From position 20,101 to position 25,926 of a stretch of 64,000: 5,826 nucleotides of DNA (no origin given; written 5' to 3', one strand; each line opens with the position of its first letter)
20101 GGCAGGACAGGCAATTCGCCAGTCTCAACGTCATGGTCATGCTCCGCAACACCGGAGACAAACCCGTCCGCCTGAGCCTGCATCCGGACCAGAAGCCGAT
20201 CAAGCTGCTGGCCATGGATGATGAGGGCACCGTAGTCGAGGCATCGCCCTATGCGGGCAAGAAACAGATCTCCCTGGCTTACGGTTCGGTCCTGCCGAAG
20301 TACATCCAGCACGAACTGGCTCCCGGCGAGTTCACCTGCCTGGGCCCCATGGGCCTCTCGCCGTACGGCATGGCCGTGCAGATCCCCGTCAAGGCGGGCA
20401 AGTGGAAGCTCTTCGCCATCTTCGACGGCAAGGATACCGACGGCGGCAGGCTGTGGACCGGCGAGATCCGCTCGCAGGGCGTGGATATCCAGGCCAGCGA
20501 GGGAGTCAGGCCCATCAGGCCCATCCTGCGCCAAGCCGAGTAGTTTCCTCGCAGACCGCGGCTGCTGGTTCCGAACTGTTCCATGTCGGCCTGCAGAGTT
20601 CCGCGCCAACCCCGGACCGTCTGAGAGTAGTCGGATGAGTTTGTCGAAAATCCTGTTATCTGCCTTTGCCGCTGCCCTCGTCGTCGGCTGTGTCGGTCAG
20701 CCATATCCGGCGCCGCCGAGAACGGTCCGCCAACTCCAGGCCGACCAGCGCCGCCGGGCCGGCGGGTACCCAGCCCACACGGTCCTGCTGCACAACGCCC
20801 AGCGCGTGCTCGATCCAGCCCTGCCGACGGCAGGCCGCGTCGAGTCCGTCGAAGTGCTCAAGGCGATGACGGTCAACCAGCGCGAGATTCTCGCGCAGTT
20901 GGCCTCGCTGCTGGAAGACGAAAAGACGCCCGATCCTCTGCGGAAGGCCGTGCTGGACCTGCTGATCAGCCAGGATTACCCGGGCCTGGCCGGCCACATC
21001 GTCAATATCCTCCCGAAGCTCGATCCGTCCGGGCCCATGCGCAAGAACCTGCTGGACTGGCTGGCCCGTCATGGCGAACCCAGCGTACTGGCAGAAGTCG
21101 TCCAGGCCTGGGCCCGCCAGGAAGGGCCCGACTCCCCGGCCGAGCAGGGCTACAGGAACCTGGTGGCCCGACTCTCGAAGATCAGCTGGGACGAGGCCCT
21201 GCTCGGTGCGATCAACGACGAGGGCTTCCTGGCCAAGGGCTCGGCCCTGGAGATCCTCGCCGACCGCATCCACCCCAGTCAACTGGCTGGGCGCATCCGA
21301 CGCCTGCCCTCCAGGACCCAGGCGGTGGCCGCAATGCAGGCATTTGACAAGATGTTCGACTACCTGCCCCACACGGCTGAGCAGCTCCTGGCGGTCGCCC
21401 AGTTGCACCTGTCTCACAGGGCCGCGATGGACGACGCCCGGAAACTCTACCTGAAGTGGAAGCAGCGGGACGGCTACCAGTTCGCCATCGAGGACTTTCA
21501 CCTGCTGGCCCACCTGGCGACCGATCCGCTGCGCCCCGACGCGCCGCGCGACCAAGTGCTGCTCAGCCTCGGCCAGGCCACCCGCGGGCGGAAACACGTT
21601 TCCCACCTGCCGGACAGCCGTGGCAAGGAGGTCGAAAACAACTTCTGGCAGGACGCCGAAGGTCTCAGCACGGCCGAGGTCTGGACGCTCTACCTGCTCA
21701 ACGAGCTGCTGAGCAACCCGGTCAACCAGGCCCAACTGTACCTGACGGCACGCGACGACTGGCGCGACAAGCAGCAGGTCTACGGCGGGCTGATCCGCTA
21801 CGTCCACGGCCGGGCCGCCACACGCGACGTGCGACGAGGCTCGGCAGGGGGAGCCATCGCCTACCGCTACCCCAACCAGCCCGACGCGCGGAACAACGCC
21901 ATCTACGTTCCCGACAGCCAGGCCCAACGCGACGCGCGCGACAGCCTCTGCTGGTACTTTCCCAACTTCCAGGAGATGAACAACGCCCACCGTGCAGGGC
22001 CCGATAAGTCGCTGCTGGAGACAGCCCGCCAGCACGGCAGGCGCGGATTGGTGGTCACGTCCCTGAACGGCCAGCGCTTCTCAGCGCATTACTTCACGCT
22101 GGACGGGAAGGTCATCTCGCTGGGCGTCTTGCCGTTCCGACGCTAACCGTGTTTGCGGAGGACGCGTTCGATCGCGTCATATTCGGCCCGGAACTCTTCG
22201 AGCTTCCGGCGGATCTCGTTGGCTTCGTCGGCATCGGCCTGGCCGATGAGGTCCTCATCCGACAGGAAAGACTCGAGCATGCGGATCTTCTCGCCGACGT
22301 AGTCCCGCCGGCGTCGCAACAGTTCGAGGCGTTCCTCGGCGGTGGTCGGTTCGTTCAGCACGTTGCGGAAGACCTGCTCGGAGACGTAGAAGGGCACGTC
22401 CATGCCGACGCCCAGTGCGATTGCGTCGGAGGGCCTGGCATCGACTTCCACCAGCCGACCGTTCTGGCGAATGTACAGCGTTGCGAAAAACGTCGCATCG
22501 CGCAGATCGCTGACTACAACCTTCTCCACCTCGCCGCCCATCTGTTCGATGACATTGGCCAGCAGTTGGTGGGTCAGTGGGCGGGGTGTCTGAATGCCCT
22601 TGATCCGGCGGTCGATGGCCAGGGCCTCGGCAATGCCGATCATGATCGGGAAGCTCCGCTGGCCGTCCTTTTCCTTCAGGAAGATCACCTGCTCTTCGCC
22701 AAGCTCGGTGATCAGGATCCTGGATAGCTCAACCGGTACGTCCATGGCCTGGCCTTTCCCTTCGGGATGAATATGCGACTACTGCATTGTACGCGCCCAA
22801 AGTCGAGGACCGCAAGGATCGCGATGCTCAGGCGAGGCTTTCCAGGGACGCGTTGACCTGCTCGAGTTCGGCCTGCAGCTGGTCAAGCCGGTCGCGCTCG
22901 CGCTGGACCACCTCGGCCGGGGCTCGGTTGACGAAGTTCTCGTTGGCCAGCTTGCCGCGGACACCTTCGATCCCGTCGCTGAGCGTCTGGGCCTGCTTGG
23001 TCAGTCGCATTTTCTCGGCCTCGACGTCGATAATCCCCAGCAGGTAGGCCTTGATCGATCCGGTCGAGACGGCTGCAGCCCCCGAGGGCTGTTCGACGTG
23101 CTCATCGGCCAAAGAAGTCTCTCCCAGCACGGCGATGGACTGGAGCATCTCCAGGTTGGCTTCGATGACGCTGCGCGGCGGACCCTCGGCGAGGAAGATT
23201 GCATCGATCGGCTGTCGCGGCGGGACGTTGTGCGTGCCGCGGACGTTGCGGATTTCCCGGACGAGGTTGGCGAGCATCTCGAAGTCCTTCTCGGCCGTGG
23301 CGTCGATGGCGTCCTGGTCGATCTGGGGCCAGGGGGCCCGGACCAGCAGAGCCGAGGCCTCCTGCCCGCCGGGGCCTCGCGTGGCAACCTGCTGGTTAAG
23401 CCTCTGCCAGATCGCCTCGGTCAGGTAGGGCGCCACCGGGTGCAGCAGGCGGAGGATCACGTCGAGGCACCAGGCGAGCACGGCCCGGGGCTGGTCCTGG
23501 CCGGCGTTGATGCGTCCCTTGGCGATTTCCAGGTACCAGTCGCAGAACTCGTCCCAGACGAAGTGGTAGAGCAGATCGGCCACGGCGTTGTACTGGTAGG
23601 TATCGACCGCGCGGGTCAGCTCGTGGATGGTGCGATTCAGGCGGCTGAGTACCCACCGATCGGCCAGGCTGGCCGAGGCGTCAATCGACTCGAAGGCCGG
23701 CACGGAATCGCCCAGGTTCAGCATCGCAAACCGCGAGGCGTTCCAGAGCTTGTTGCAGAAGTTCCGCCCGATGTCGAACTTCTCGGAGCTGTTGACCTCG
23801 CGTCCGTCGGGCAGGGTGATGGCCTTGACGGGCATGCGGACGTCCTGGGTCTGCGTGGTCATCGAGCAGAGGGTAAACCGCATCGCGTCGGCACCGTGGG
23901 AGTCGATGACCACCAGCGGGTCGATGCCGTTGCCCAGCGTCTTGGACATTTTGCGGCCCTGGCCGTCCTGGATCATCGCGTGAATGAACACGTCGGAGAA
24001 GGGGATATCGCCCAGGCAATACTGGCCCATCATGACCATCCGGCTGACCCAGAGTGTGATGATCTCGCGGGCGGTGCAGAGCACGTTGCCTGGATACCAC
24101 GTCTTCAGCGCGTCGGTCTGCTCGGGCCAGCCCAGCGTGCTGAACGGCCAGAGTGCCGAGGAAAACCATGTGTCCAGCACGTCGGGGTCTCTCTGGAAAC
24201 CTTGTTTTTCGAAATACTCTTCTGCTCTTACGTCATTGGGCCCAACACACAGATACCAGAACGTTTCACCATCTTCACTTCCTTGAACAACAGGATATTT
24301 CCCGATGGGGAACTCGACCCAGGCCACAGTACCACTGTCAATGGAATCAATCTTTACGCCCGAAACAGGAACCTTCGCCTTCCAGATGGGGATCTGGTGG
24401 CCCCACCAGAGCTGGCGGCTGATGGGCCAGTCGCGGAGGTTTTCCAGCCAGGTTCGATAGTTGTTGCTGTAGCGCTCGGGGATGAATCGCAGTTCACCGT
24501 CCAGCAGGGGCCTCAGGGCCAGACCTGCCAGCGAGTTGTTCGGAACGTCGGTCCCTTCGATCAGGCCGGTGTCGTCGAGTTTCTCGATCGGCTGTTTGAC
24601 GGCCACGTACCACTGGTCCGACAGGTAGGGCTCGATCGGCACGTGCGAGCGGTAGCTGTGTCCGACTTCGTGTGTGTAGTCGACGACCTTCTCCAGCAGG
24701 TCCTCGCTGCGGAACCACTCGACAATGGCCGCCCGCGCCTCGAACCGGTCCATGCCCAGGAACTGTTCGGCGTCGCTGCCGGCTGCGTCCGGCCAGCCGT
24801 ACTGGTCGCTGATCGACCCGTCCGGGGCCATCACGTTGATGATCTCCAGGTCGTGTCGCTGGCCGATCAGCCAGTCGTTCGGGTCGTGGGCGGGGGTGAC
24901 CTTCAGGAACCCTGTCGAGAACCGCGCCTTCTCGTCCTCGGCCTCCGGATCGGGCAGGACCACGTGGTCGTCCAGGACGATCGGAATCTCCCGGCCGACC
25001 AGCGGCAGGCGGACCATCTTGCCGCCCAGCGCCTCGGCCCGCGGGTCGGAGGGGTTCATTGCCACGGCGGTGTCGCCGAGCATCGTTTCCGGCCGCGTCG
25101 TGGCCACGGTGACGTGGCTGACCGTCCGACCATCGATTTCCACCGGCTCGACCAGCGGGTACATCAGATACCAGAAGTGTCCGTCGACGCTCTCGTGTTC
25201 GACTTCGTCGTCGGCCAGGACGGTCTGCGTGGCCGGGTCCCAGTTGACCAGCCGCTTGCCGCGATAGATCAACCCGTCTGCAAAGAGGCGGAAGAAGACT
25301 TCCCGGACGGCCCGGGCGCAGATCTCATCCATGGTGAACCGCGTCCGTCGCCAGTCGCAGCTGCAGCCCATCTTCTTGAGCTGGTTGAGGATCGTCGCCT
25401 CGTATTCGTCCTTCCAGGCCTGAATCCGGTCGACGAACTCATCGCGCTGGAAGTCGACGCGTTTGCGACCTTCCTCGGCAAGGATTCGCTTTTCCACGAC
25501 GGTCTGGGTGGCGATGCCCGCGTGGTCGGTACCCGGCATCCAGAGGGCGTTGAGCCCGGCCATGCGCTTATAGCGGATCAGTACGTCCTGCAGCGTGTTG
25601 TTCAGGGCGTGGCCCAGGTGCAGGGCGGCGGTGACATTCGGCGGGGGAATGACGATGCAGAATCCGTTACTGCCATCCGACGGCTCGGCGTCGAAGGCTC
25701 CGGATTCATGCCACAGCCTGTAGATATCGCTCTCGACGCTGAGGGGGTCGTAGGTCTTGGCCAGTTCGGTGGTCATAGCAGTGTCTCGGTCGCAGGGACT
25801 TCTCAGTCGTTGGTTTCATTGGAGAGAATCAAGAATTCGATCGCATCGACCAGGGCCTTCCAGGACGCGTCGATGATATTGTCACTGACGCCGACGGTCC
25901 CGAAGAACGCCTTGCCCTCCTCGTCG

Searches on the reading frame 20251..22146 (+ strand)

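Call 8: search_protein_families(library=ncbifam, proteins=[window:20251-22146:+], max_evalue=0.00001)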
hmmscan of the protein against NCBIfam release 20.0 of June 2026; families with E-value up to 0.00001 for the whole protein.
window:20251-22146:+ (631 aa): 0 families

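Call 50: search_protein_families(library=pfam, proteins=[window:20251-22146:+], max_evalue=0.5)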
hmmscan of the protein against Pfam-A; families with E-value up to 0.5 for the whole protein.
window:20251-22146:+ (631 aa): 1 family
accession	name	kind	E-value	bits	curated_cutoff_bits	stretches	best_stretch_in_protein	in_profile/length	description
PF19809.4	DUF6292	-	0.026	15.3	27.1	1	381-430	24-78/88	Family of unknown function (DUF6292)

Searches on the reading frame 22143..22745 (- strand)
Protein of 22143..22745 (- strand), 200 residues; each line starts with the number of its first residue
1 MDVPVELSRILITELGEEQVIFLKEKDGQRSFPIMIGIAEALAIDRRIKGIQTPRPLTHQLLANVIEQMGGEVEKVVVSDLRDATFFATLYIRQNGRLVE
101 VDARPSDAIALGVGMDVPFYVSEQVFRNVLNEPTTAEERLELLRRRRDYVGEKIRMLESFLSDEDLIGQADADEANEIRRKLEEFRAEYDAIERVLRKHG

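Call 8: search_protein_families(library=ncbifam, proteins=[window:22143-22745:-], max_evalue=0.00001)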
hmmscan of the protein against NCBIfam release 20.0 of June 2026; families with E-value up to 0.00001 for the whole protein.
window:22143-22745:- (200 aa): 0 families

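Call 50: search_protein_families(library=pfam, proteins=[window:22143-22745:-], max_evalue=0.5)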
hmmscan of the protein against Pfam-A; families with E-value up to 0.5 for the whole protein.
window:22143-22745:- (200 aa): 2 families
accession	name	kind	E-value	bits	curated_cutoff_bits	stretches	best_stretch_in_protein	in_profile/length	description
PF02577.19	BFN_dom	-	5.8e-35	120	27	1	21-128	1-106/112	Bifunctional nuclease domain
PF17675.6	APG6_N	-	0.16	12.9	45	1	123-194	52-123/132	Apg6 coiled-coil region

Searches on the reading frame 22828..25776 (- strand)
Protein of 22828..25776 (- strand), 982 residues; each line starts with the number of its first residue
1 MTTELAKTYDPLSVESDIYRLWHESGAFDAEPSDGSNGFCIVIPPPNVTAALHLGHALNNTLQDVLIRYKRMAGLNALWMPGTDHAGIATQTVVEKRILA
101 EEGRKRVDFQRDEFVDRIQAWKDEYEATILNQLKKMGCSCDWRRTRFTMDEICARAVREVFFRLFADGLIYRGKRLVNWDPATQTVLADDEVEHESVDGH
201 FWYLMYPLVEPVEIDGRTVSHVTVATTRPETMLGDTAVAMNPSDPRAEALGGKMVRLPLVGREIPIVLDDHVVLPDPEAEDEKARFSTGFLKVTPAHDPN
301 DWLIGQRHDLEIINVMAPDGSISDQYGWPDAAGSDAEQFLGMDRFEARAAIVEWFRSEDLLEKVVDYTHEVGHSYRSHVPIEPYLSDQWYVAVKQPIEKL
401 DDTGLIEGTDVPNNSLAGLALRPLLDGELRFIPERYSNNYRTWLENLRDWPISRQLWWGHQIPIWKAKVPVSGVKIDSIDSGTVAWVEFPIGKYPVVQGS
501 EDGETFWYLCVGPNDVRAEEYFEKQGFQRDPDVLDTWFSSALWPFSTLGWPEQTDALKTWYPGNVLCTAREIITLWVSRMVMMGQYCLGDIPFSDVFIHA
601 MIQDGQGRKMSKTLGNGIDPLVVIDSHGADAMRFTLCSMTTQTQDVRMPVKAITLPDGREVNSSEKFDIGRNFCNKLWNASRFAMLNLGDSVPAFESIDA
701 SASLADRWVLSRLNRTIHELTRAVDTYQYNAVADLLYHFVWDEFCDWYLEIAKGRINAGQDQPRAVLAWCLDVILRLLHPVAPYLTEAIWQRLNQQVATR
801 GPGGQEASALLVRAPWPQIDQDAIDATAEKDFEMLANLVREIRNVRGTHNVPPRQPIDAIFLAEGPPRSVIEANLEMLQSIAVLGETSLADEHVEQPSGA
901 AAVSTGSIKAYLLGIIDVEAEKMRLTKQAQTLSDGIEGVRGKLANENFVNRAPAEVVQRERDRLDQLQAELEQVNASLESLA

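Call 8: search_protein_families(library=ncbifam, proteins=[window:22828-25776:-], max_evalue=0.00001)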
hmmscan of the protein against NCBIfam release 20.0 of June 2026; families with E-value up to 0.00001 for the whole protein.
window:22828-25776:- (982 aa): 16 families
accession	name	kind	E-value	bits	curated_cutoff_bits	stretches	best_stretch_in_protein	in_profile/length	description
NF004349.1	PRK05729.1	equivalog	0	1060.3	704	1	7-977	2-859/860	valine--tRNA ligase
TIGR00422.1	valS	equivalog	1.7e-280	932.8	612.1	1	6-963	2-861/863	valine--tRNA ligase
NF011492.0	PRK14900.1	equivalog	1.4e-273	910.5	1783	1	2-979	6-891/1044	valine--tRNA ligase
NF009687.0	PRK13208.1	equivalog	5e-145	484.7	738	1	3-888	4-787/801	valine--tRNA ligase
TIGR00392.1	ileS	equivalog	3.3e-102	343.2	621.4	2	288-860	325-847/861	isoleucine--tRNA ligase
NF000540.1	alt_ValS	exception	2.1e-87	294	900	1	15-864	10-802/827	valine--tRNA ligase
NF008957.0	PRK12300.1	subfamily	2.3e-52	178.1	677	2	12-244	7-240/946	leucine--tRNA ligase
TIGR00395.1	leuS_arch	equivalog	1.2e-50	172.4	648.5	2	428-850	465-821/938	leucine--tRNA ligase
NF040702.1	ileS_w_GNAT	exception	1.6e-42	145.3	1999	2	261-838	490-990/1100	isoleucine--tRNA ligase, N-acetyltransferase domain-containing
TIGR00396.1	leuS_bact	equivalog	2.9e-40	138.2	548.4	2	12-202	4-175/843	leucine--tRNA ligase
NF000258.1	MupB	exception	1.8e-38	132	1900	2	287-862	309-819/1033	mupirocin-resistant isoleucine--tRNA ligase MupB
NF000257.1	MupA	exception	1.2e-35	122.5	1900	2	529-795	504-763/1024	mupirocin-resistant isoleucine--tRNA ligase MupA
TIGR00398.1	metG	equivalog_domain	1.2e-23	83.6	336.35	2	594-798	313-506/530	methionine--tRNA ligase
NF008900.0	PRK12267.1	equivalog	3.3e-17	62.2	598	2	536-740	227-418/648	methionine--tRNA ligase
NF001100.0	PRK00133.1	equivalog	2.8e-16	59.2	587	0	49-189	17-138/676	methionine--tRNA ligase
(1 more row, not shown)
